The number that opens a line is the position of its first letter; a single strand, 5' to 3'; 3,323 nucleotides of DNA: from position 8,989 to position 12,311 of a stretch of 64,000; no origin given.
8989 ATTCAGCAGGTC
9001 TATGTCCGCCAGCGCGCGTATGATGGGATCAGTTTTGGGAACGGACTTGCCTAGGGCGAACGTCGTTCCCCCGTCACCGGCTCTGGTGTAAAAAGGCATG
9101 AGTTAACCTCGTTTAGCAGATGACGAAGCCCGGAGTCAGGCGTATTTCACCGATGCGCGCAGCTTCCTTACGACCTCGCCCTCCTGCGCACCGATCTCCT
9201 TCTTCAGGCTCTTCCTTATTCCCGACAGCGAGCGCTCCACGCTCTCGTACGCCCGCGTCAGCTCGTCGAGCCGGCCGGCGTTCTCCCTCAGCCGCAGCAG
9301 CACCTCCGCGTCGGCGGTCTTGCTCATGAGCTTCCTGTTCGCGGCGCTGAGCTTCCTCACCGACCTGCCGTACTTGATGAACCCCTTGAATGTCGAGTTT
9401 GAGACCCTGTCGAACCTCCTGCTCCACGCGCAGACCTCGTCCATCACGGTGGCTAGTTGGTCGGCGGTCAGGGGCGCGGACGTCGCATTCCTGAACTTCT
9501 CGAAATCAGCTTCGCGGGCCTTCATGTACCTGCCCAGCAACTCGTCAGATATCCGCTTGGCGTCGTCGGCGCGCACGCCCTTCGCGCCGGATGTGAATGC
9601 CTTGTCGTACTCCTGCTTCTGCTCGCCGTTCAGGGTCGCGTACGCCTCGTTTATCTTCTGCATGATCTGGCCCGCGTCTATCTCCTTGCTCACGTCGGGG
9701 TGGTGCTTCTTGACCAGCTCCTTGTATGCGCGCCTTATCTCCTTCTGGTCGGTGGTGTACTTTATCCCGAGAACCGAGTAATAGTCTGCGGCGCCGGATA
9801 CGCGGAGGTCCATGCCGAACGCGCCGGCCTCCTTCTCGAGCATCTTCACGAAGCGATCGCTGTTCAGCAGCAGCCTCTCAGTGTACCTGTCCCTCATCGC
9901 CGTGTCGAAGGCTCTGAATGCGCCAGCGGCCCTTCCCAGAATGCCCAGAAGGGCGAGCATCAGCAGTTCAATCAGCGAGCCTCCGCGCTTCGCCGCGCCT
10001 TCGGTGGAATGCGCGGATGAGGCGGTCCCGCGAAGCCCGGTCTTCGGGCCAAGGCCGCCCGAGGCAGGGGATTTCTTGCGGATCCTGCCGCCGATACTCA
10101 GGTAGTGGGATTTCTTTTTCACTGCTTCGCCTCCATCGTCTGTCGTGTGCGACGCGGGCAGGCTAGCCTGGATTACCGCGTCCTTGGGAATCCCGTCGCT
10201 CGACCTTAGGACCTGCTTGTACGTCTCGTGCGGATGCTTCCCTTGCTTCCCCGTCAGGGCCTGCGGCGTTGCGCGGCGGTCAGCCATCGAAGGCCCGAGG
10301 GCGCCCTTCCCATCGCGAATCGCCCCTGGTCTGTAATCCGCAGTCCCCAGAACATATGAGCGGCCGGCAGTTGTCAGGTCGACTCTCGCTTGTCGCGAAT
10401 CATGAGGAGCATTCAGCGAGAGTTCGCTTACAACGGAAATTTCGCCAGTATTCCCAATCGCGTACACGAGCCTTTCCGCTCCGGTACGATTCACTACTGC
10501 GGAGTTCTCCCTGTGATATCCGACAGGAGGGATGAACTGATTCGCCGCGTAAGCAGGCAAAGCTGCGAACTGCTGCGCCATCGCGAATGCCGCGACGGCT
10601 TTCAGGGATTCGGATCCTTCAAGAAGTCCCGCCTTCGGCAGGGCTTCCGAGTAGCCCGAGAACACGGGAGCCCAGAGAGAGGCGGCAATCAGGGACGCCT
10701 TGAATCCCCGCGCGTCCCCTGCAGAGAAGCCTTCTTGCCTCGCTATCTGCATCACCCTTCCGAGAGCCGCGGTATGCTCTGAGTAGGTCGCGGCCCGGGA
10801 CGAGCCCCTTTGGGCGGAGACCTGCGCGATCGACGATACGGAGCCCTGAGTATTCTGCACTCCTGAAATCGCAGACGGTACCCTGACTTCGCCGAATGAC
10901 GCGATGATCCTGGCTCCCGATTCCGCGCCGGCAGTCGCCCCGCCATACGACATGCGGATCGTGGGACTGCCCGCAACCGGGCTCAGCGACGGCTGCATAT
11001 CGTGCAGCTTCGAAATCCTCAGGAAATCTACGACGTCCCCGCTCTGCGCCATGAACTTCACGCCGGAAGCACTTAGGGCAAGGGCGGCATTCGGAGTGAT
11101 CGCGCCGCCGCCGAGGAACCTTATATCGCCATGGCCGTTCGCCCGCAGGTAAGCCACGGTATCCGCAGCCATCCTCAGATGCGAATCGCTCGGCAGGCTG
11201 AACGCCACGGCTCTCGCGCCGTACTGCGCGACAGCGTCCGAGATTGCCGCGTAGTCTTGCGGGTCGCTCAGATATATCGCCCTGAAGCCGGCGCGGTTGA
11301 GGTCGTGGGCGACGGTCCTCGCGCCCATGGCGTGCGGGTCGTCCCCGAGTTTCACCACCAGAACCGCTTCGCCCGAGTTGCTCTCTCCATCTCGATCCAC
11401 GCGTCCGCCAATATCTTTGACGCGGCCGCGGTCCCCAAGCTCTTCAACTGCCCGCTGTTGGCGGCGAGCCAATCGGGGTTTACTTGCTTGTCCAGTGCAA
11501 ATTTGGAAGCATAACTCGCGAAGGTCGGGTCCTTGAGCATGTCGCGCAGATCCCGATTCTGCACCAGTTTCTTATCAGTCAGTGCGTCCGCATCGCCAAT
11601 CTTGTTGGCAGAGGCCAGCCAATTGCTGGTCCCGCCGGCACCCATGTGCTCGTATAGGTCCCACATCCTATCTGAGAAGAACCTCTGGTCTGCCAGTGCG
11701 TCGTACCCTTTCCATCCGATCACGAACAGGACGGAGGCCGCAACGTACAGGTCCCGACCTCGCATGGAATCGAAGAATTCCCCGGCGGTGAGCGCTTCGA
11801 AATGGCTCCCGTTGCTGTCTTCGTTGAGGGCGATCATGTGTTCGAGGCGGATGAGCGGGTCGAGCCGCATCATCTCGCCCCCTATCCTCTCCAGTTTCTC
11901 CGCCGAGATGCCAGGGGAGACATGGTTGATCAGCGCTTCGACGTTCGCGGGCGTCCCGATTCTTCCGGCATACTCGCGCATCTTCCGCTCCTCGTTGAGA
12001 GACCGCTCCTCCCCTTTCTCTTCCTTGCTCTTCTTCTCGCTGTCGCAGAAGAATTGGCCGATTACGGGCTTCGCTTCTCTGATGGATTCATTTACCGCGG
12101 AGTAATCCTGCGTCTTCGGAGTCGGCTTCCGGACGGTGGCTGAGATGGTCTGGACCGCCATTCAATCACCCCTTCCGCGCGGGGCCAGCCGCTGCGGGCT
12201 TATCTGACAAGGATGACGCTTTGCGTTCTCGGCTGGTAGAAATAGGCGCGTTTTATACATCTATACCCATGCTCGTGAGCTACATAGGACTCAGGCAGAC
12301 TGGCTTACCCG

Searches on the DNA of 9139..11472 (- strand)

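Call 13: search_rna_families(source=L001, threshold=gathering, show_alignments=3)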
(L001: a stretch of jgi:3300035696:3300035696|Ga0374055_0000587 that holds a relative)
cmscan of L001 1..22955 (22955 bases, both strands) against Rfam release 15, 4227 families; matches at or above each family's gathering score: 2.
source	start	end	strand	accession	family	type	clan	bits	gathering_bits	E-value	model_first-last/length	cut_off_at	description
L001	9639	9711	+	RF00005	tRNA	Gene; tRNA;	CL00001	68.6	29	2.8e-13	1-71/71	no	tRNA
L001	9756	9894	+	RF00174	Cobalamin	Cis-reg; riboswitch;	CL00101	40.2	31.5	3.9e-07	1-189/189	no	Cobalamin riboswitch aptamer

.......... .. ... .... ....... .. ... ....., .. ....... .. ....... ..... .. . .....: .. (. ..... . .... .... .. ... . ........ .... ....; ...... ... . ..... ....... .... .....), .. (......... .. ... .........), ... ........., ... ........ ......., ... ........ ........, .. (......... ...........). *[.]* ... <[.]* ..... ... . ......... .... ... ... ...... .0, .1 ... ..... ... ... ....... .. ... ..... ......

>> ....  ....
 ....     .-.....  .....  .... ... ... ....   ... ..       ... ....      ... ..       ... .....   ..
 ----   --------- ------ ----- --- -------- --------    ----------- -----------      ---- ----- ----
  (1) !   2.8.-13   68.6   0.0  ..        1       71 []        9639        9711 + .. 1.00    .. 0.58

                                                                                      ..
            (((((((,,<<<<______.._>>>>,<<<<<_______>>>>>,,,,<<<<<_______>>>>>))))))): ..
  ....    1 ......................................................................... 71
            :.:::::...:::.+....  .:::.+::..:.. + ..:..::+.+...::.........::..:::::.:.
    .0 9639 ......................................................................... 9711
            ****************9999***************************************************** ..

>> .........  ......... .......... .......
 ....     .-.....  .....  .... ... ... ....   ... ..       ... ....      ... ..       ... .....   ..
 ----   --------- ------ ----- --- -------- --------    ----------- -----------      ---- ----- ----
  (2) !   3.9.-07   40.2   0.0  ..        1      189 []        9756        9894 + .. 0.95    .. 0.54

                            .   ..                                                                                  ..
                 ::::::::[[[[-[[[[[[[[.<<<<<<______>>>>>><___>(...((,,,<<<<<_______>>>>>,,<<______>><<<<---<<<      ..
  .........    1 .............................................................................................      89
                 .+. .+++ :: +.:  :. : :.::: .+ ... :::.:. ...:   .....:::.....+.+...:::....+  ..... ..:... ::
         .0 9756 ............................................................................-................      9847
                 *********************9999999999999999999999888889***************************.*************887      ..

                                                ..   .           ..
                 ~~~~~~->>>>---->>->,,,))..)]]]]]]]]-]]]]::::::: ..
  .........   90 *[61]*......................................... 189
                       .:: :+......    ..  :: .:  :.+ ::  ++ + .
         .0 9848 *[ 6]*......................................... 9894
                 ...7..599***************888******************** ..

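Call 18: search_rna_families(source=L002, threshold=gathering, show_alignments=2)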
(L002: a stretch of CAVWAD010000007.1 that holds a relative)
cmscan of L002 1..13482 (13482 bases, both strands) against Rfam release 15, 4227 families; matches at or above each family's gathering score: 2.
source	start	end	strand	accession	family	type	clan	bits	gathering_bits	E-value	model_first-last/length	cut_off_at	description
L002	3239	3311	+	RF00005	tRNA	Gene; tRNA;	CL00001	68.6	29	1.6e-13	1-71/71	no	tRNA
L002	4098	4230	+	RF00174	Cobalamin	Cis-reg; riboswitch;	CL00101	33.5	31.5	1.8e-05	1-189/189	no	Cobalamin riboswitch aptamer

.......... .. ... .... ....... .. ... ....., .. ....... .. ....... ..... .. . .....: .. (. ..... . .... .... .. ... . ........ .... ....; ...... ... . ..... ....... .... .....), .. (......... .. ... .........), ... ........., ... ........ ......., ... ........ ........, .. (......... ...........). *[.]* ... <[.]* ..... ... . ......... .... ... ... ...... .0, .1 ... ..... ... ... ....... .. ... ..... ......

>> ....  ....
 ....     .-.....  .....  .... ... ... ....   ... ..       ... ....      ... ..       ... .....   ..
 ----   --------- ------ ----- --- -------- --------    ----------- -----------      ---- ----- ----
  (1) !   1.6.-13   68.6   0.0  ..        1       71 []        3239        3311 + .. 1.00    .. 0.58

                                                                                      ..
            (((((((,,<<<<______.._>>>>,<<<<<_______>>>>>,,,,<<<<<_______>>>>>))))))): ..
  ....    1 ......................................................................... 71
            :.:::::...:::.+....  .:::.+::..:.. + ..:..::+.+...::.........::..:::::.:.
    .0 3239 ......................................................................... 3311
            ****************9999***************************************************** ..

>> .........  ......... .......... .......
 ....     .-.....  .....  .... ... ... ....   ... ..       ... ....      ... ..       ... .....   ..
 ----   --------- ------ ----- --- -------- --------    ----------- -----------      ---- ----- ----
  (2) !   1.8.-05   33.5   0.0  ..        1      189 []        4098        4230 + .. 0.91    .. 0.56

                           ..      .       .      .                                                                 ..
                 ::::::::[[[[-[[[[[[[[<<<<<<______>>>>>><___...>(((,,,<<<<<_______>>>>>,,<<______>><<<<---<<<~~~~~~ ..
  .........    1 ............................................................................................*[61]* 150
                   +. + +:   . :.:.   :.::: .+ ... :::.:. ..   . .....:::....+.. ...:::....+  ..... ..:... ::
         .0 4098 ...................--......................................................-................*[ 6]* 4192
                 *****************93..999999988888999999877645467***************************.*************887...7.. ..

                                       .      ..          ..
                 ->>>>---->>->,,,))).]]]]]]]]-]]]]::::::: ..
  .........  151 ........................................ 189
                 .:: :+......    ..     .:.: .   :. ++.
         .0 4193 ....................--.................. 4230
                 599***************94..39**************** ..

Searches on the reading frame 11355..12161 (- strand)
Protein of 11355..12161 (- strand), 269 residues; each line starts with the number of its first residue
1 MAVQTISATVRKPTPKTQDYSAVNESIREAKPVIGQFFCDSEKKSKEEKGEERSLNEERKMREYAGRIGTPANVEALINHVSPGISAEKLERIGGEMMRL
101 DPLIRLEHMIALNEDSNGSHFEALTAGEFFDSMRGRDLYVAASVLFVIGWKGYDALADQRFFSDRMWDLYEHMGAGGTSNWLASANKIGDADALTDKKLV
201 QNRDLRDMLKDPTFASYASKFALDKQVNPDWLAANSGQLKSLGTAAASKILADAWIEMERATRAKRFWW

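Call 8: search_protein_families(library=pfam, proteins=[window:11355-12161:-], max_evalue=0.01)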
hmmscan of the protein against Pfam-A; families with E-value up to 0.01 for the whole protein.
window:11355-12161:- (269 aa): 0 families

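Call 9: find_homologous_proteins(query=window:11355-12161:-)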
Query window:11355-12161:-: 701 candidates shared short words with the query, none scored E <= 0.001.

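Call 84: search_protein_representatives(protein=window:11355-12161:-)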
Query: 269 residues. Proteins with E-value up to 0.001 (for the whole library): 15; up to 1e-10: 4; up to 1e-30: 3. The best 15 are listed.
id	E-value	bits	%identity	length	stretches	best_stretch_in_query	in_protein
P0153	1.5e-66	240.8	50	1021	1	17-256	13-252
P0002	2.4e-63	230.4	49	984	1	24-259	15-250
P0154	1.6e-61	224.4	49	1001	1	16-257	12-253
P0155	5.8e-13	65.3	32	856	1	56-256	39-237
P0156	3.3e-09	53.0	28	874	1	96-262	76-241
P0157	1.6e-08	50.7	29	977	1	75-232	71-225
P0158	4.9e-08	49.1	28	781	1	34-203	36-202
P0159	6.4e-08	48.8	27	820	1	39-256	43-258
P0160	4.6e-07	45.9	26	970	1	26-257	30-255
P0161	3.1e-06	43.2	27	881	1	76-255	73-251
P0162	3.8e-06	42.9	30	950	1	61-211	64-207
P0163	5.4e-05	39.2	30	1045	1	75-203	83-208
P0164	3.1e-04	36.7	30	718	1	87-219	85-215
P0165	4.8e-04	36.1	30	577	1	75-255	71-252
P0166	7.0e-04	35.5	28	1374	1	56-212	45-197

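Call 85: search_protein_families(library=pfam, proteins=[P0153, P0154, P0155, P0156, P0157, P0158, P0159, P0160, P0161, P0163], max_evalue=0.001)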
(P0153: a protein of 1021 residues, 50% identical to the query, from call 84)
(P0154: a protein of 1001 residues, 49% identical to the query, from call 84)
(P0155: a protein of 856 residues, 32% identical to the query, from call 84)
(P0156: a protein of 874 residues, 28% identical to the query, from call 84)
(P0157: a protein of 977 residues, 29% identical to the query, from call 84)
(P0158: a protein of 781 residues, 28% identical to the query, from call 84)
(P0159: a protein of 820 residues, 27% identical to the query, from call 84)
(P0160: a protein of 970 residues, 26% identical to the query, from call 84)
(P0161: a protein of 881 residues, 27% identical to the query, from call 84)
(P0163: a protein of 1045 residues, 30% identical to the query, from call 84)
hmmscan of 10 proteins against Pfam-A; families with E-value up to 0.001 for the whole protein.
P0153 (1021 aa): 2 families
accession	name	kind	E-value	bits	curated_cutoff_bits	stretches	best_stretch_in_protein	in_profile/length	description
PF00226.36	DnaJ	-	1.9e-16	60.3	27.8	1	806-867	1-63/63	DnaJ domain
PF02310.24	B12-binding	-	1.1e-09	38.6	32.1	1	287-388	2-104/121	B12 binding domain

P0154 (1001 aa): 2 families
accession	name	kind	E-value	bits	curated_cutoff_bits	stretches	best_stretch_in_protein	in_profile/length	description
PF00226.36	DnaJ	-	1e-15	58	27.8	1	786-847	1-63/63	DnaJ domain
PF02310.24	B12-binding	-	5.3e-05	23.5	32.1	1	288-388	3-104/121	B12 binding domain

P0155 (856 aa): 1 family
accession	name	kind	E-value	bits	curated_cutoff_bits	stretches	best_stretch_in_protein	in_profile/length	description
PF02310.24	B12-binding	-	4.1e-14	52.9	32.1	1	276-375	1-100/121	B12 binding domain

P0156 (874 aa): 1 family
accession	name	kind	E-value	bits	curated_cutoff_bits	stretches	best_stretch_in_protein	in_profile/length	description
PF02310.24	B12-binding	-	1.6e-08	34.8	32.1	1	277-365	5-93/121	B12 binding domain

P0157 (977 aa): 1 family
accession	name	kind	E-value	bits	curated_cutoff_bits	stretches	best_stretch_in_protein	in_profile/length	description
PF02310.24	B12-binding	-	3.5e-10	40.2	32.1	1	285-397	2-117/121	B12 binding domain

P0158 (781 aa): 1 family
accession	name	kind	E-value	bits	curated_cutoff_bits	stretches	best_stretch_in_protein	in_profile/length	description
PF02310.24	B12-binding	-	2.7e-14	53.5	32.1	1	298-407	2-114/121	B12 binding domain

P0159 (820 aa): 1 family
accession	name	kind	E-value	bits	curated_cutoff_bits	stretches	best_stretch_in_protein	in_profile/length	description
PF02310.24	B12-binding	-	2e-11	44.2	32.1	1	298-396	2-99/121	B12 binding domain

P0160 (970 aa): 1 family
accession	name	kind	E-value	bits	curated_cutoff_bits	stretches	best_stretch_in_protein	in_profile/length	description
PF02310.24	B12-binding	-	2.3e-18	66.6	32.1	1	296-406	2-115/121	B12 binding domain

P0161 (881 aa): 1 family
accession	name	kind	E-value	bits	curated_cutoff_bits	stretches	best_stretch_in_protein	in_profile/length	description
PF02310.24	B12-binding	-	5.7e-12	46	32.1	1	292-381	2-90/121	B12 binding domain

P0163 (1045 aa): 1 family
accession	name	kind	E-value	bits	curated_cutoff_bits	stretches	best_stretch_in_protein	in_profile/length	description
PF02310.24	B12-binding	-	2e-05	24.9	32.1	1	304-391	3-90/121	B12 binding domain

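Call 86: find_encoding_contigs(protein=P0155, flank=3000, max_places=2)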
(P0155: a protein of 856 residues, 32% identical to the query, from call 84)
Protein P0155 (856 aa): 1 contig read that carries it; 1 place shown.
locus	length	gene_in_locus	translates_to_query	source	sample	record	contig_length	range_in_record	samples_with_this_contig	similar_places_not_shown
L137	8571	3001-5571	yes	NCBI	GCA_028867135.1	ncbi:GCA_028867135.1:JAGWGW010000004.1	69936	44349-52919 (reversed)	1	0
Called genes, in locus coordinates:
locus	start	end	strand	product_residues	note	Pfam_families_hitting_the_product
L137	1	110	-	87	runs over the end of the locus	PF01638:HxlR (weak)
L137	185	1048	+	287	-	PF13385:Laminin_G_3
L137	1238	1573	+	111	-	-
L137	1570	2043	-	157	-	PF13404:HTH_AsnC-type (weak), PF13412:HTH_24 (faint), PF01037:AsnC_trans_reg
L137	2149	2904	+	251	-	PF00175:NAD_binding_1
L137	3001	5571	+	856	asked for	PF02310:B12-binding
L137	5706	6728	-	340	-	PF00348:polyprenyl_synt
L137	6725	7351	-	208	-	PF00730:HhH-GPD, PF00633:HHH (faint)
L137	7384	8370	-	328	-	PF01966:HD (weak)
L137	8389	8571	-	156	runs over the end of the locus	PF03946:Ribosomal_L11_N, PF00298:Ribosomal_L11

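Call 87: find_encoding_contigs(protein=P0153, flank=3000, max_places=2)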
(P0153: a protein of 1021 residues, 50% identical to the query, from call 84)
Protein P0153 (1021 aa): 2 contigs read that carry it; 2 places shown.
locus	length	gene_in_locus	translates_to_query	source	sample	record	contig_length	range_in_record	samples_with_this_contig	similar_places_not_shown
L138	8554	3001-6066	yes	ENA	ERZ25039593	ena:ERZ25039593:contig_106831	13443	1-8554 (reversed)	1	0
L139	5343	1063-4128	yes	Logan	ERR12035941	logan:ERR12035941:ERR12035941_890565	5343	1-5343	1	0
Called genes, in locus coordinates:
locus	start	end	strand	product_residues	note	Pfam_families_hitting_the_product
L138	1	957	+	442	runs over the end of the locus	PF18195:GatD_N, PF00710:Asparaginase, PF17763:Asparaginase_C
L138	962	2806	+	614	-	PF02934:GatB_N, PF02938:GAD (weak), PF02637:GatB_Yqey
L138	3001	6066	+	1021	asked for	PF02310:B12-binding, PF00226:DnaJ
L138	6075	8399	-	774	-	PF14528:LAGLIDADG_3, PF14890:Intein_splicing, PF00009:GTP_EFTU, PF03144:GTP_EFTU_D2 (weak), PF11987:IF-2, PF14578:GTP_EFTU_D4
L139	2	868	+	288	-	?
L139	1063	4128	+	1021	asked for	PF02310:B12-binding, PF00226:DnaJ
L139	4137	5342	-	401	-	?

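Call 91: list_cluster_members(proteins=[P0153, P0154, P0155, P0156, P0157, P0158, P0159, P0160, P0161, P0163])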
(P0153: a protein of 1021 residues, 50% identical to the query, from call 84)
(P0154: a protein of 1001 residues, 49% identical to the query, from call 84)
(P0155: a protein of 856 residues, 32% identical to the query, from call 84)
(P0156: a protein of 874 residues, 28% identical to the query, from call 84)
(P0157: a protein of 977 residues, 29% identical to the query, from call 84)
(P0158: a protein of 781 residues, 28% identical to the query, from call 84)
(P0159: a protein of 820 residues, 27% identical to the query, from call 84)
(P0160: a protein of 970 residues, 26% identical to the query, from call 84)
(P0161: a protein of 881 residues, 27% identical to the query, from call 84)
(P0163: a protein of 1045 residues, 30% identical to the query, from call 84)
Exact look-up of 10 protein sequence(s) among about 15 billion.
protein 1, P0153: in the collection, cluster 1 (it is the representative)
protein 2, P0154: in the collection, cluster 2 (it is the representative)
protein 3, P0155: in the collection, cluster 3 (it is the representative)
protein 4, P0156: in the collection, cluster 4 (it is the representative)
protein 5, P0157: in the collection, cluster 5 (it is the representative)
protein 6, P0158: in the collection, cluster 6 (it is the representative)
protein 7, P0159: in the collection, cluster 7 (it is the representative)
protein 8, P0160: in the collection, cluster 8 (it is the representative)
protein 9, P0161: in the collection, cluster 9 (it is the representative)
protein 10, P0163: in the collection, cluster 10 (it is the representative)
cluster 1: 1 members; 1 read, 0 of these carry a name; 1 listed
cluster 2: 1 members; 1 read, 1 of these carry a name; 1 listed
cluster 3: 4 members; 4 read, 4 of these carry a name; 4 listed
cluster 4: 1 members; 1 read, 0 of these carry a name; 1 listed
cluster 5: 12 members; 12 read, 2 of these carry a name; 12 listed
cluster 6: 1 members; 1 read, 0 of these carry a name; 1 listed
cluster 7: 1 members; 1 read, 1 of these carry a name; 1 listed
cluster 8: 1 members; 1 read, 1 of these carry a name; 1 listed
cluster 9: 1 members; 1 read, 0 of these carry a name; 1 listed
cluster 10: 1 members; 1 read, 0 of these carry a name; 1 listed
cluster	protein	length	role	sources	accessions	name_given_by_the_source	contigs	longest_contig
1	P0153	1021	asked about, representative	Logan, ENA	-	-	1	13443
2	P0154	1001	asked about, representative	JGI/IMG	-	curved DNA-binding protein CbpA/methylmalonyl-CoA mutase cobalamin-binding subunit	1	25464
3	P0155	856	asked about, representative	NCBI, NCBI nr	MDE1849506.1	MAG: cobalamin-dependent protein [Candidatus Micrarchaeota archaeon] | cobalamin-dependent protein [Candidatus Micrarchaeota archaeon]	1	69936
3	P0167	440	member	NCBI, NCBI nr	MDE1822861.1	MAG: cobalamin-dependent protein, partial [Candidatus Micrarchaeota archaeon] | cobalamin-dependent protein [Candidatus Micrarchaeota archaeon]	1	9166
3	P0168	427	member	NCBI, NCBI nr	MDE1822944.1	MAG: hypothetical protein KGH50_01325, partial [Candidatus Micrarchaeota archaeon] | hypothetical protein [Candidatus Micrarchaeota archaeon]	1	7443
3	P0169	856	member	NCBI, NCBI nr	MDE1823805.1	MAG: cobalamin-dependent protein [Candidatus Micrarchaeota archaeon] | cobalamin-dependent protein [Candidatus Micrarchaeota archaeon]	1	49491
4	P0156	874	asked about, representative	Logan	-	-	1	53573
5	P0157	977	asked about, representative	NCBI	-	-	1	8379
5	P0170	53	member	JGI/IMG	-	hypothetical protein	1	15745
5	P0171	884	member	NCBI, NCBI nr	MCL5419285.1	MAG: cobalamin-dependent protein, partial [Candidatus Marsarchaeota archaeon] | cobalamin-dependent protein [Candidatus Marsarchaeota archaeon]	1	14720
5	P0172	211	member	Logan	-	-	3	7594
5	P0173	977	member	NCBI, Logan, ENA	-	-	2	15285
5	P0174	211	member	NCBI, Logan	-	-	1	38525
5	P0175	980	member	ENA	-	-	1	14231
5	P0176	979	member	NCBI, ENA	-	-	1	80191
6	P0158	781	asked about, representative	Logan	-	-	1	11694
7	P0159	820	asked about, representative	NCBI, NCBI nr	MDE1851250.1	MAG: cobalamin-dependent protein [Candidatus Micrarchaeota archaeon] | cobalamin-dependent protein [Candidatus Micrarchaeota archaeon]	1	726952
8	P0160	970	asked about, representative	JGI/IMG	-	methylmalonyl-CoA mutase C-terminal domain/subunit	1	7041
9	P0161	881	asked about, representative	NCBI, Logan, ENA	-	-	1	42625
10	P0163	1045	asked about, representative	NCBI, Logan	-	-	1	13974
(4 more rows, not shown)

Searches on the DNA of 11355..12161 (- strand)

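Call 88: search_rna_families(sources=[L137, L138, L139, L127, L130, L136], threshold=evalue, max_evalue=0.01)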
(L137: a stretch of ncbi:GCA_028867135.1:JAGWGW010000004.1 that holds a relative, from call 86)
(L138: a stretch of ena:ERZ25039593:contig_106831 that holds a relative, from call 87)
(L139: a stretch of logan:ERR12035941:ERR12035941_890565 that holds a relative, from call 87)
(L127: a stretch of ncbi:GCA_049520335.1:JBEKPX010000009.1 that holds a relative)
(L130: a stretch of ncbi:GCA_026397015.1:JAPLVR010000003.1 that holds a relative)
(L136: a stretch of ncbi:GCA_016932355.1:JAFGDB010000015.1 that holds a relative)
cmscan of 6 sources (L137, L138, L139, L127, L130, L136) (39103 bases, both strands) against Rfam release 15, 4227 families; matches with E-value up to 0.01: 4.
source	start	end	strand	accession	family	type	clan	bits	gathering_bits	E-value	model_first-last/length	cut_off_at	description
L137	5586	5699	+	RF00001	5S_rRNA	Gene; rRNA;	CL00113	66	38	6.9e-12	1-120/120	no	5S ribosomal RNA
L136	2111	2205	+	RF00005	tRNA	Gene; tRNA;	CL00001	51.9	29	1.8e-08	1-71/71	no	tRNA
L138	2850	2983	+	RF00174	Cobalamin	Cis-reg; riboswitch;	CL00101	35.2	31.5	1.8e-05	1-189/189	no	Cobalamin riboswitch aptamer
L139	912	1045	+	RF00174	Cobalamin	Cis-reg; riboswitch;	CL00101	35.2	31.5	1.8e-05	1-189/189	no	Cobalamin riboswitch aptamer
